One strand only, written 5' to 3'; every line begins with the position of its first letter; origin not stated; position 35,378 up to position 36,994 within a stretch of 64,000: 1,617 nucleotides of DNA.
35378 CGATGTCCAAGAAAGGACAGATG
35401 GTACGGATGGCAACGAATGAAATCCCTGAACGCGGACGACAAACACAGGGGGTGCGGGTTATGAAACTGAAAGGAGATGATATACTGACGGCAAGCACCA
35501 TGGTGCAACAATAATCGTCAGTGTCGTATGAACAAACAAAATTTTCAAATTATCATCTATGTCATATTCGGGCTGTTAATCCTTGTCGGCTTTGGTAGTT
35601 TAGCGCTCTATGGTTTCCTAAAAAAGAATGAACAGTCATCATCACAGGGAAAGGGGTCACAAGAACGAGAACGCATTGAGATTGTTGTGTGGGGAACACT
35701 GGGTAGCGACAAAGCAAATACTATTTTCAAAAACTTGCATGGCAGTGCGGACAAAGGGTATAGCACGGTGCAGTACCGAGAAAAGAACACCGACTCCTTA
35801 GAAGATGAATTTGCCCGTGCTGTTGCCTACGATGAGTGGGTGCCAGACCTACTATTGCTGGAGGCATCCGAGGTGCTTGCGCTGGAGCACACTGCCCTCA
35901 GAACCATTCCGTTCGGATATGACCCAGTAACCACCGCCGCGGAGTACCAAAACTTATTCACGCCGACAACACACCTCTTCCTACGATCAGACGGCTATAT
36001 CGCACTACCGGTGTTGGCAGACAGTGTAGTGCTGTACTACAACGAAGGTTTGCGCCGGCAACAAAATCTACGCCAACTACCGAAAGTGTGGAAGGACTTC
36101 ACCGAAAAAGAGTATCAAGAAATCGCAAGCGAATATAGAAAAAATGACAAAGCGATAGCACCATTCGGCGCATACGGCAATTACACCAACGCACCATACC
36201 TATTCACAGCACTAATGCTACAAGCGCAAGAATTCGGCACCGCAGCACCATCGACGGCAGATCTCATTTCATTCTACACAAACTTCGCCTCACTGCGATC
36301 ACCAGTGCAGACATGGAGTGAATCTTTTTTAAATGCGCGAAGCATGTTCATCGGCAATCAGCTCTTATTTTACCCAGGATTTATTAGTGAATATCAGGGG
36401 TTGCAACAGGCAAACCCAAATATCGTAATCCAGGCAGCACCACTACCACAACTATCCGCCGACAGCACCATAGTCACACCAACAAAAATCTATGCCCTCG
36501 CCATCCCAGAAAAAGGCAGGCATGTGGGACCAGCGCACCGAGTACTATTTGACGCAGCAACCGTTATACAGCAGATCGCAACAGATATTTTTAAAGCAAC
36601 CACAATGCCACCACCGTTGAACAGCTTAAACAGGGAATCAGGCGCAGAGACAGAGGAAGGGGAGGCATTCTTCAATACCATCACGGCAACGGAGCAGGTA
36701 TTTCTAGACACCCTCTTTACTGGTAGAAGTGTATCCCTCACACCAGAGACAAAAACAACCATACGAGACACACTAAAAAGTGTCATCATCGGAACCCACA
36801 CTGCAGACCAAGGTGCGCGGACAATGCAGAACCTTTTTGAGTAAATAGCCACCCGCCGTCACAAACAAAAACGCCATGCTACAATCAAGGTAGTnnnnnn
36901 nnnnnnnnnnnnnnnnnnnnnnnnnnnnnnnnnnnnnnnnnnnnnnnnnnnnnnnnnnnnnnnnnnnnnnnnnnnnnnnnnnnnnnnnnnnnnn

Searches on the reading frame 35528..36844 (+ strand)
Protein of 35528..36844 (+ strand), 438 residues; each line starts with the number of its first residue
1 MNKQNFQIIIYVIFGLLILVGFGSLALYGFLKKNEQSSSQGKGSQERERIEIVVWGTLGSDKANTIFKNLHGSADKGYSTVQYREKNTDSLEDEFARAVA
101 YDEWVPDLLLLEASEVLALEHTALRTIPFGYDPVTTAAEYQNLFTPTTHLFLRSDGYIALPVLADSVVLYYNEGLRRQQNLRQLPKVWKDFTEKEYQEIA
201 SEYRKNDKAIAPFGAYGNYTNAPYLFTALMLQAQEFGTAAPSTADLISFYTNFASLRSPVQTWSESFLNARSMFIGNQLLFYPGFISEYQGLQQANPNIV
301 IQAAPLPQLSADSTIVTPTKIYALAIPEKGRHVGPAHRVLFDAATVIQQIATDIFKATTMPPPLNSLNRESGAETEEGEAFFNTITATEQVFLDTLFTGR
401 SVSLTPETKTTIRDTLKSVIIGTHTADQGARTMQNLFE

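Call 3: search_protein_families(library=pfam, proteins=[window:35528-36844:+], max_evalue=1)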
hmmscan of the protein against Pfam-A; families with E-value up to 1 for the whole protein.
window:35528-36844:+ (438 aa): 3 families
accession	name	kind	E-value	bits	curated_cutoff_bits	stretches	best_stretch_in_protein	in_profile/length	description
PF13416.11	SBP_bac_8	-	6.3e-09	36.5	27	1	77-305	11-212/279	Bacterial extracellular solute-binding protein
PF00746.26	Gram_pos_anchor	-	0.11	12.9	20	1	9-35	18-41/43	LPXTG cell wall anchor motif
PF23464.1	WWE_3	-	0.12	13.1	24.5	1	79-108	8-37/84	WWE domain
